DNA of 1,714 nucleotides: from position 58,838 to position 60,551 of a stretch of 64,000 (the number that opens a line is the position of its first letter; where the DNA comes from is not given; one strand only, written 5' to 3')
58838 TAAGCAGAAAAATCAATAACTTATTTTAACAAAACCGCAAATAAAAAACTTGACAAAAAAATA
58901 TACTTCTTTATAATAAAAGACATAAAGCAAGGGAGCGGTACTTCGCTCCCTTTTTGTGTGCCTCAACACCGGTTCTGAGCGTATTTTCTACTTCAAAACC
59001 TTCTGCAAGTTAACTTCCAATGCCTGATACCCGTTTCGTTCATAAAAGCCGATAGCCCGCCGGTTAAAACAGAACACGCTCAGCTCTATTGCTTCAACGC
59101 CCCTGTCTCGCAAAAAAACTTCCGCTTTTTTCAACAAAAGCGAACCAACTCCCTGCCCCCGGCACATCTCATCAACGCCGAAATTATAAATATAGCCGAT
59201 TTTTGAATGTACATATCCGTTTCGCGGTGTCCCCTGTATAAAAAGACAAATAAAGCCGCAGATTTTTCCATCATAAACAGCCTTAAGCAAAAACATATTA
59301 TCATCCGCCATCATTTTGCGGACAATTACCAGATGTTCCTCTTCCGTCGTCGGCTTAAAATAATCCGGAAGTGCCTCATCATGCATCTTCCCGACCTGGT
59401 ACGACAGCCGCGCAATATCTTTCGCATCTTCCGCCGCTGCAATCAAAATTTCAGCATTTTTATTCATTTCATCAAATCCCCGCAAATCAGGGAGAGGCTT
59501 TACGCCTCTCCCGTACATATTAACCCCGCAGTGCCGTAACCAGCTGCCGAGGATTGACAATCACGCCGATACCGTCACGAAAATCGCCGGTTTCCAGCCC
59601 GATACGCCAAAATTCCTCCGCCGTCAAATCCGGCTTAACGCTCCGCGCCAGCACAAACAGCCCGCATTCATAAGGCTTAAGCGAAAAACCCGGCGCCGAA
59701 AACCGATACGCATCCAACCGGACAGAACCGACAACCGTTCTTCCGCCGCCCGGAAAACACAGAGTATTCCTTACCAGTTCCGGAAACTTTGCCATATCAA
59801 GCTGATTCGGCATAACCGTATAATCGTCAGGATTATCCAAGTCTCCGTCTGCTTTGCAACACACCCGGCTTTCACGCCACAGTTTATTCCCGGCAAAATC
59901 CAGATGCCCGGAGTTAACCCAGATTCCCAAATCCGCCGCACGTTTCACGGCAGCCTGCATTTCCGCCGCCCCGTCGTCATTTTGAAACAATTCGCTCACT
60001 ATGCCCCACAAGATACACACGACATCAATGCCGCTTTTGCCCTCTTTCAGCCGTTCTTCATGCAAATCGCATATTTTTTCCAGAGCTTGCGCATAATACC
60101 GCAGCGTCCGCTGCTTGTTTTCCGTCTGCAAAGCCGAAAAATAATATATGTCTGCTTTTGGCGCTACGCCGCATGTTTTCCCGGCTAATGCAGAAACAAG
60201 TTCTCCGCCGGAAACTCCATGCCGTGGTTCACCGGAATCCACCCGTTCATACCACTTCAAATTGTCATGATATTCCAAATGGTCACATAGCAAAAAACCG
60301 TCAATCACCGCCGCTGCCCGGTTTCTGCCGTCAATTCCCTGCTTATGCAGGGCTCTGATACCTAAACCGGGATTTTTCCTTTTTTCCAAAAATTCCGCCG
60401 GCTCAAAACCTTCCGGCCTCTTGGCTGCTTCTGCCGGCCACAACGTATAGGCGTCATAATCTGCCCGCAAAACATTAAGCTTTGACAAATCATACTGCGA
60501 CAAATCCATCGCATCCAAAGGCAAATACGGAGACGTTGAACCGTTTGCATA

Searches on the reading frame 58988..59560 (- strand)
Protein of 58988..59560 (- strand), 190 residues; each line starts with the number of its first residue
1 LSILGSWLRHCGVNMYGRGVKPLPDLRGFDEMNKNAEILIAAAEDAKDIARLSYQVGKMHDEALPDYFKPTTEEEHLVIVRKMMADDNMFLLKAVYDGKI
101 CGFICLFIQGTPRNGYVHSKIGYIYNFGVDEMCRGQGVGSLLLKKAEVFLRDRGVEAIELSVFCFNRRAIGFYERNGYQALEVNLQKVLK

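Call 4: search_protein_families(library=pfam, proteins=[window:58988-59560:-], max_evalue=0.01)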
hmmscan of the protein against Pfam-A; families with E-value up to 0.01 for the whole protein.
window:58988-59560:- (190 aa): 7 families
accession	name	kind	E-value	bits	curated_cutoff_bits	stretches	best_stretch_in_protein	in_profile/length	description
PF00583.31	Acetyltransf_1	-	2.2e-21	76.7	20.7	1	59-178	4-116/116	Acetyltransferase (GNAT) family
PF13508.13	Acetyltransf_7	-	5.4e-14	52.8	27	1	94-179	8-83/84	Acetyltransferase (GNAT) domain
PF13673.13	Acetyltransf_10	-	2.3e-12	47.5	23.6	1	81-184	23-113/128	Acetyltransferase (GNAT) domain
PF13420.13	Acetyltransf_4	-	1.8e-06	28.5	24.3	1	40-181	3-137/155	Acetyltransferase (GNAT) domain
PF08445.16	FR47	-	6.9e-05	23.2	22.1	1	116-183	16-82/86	FR47-like protein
PF13527.13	Acetyltransf_9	-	0.00049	20.5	25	1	71-179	24-125/127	Acetyltransferase (GNAT) domain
PF13480.13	Acetyltransf_6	-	0.0031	18.1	22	0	40-160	22-134/143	Acetyltransferase (GNAT) domain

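Call 5: search_protein_families(library=ncbifam, proteins=[window:58988-59560:-], max_evalue=0.01)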
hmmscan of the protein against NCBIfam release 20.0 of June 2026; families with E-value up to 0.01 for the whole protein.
window:58988-59560:- (190 aa): 22 families
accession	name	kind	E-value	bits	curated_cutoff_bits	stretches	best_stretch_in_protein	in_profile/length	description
NF002959.0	PRK03624.1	equivalog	3.1e-14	52.9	124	1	33-185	4-137/147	GNAT family acetyltransferase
TIGR01575.1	rimI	equivalog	4.3e-11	43.1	86.4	1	80-183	24-117/132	ribosomal protein S18-alanine N-acetyltransferase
NF007530.0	PRK10146.1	equivalog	1.7e-09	38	142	1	84-188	42-143/144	aminoalkylphosphonate N-acetyltransferase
TIGR03448.1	mycothiol_MshD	equivalog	1.1e-06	28.2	163.1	1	86-184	198-291/294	mycothiol synthase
NF043067.1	AAC_6p_group_E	equivalog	1.7e-06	27.9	140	1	68-179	17-128/140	aminoglycoside 6'-N-acetyltransferase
TIGR03585.1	PseH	equivalog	1.9e-06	28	93.1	1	73-186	35-141/156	UDP-4-amino-4,6-dideoxy-N-acetyl-beta-L-altrosamine N-acetyltransferase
NF040503.1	resist_ArsN1a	equivalog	5.3e-06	26.3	170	1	82-183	39-138/159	arsinothricin resistance N-acetyltransferase ArsN1 family A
TIGR03103.1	trio_acet_GNAT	equivalog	2.8e-05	22.8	569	1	124-183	158-217/547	N-acetylglutaminylglutamine synthetase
NF007527.0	PRK10140.1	equivalog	4.5e-05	23.4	236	1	86-179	48-137/162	N-acetyltransferase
NF000487.1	stat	exception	0.00017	21.2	420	1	126-179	109-162/189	streptothricin N-acetyltransferase STAT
NF033083.0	AAC_3_I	equivalog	0.0003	21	200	1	44-178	7-134/145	AAC(3)-I family aminoglycoside N-acetyltransferase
NF008212.0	PRK10975.1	equivalog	0.00036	20.4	219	1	87-179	137-221/232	dTDP-4-amino-4,6-dideoxy-D-galactose acyltransferase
NF000482.1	AAC_3_XI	exception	0.00073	19.4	300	1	33-183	2-137/148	aminoglycoside N-acetyltransferase AAC(3)-XI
NF000158.2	AAC_6p_Il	exception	0.00085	19.3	270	1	84-156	46-117/152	aminoglycoside N-acetyltransferase AAC(6')-Il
NF000138.1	AAC_6p_Iz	exception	0.00089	19.5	320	1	85-157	42-115/153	aminoglycoside N-acetyltransferase AAC(6')-Iz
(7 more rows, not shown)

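Call 49: search_protein_families(library=padloc, proteins=[window:58988-59518:-], max_evalue=0.001)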
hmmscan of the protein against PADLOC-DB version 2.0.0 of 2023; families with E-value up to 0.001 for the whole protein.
window:58988-59518:- (176 aa): 0 families

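Call 70: search_solved_structures(query=window:58988-59467:-, max_evalue=0.001)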
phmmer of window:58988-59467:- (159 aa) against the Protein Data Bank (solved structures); distinct sequences matched with E-value up to 0.001: 30.
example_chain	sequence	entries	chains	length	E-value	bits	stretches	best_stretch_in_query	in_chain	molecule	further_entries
1vkc_A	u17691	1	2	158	3.4e-10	43.4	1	42-156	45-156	putative acetyl transferase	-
4e0a_A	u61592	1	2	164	6.1e-09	39.3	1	10-149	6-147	BH1408 protein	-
3jvn_A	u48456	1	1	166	8.4e-09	38.9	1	18-148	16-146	Acetyltransferase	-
4f6a_A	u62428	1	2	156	1.4e-08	38.1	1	10-149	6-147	BH1408 protein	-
2pdo_A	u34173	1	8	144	2.7e-07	34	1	37-152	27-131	Acetyltransferase ypeA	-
5kga_A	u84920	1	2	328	3e-07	33.9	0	61-128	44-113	Predicted acetyltransferase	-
5kf1_A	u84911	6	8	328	3.3e-07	33.7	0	61-128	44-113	Predicted acetyltransferase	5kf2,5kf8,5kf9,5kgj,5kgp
4qus_A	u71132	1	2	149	4.6e-07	33.2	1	37-152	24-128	Acetyltransferase YpeA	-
4qvt_A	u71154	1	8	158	5.5e-07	33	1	37-152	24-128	Acetyltransferase YpeA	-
5kgh_A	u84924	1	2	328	8e-07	32.5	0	61-128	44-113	Predicted acetyltransferase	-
1on0_A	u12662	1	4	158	1.5e-06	31.6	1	89-157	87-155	YycN protein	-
1ufh_A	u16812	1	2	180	2.6e-06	30.8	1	89-156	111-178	YYCN protein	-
4ua3_A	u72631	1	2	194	6.8e-06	29.4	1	91-146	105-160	Uncharacterized N-acetyltransferase C825.04c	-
5f46_A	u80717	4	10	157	9.7e-06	28.9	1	43-144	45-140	aminoglycoside acetyltransferase meta-AAC0020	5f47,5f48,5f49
2i79_A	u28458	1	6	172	1.1e-05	28.7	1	39-147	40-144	Acetyltransferase, GNAT family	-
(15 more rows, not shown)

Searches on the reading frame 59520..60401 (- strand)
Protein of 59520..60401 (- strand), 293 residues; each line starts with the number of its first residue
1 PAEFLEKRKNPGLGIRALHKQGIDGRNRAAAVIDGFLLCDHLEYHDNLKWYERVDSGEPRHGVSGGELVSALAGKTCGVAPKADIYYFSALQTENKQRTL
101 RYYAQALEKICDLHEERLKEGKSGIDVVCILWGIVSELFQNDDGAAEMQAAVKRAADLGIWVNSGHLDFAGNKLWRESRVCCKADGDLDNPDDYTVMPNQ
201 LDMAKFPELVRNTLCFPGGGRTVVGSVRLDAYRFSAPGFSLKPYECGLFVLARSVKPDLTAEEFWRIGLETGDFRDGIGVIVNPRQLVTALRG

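Call 79: search_protein_families(library=pfam, proteins=[window:59520-60401:-], max_evalue=5)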
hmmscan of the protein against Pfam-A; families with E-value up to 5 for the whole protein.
window:59520-60401:- (293 aa): 0 families
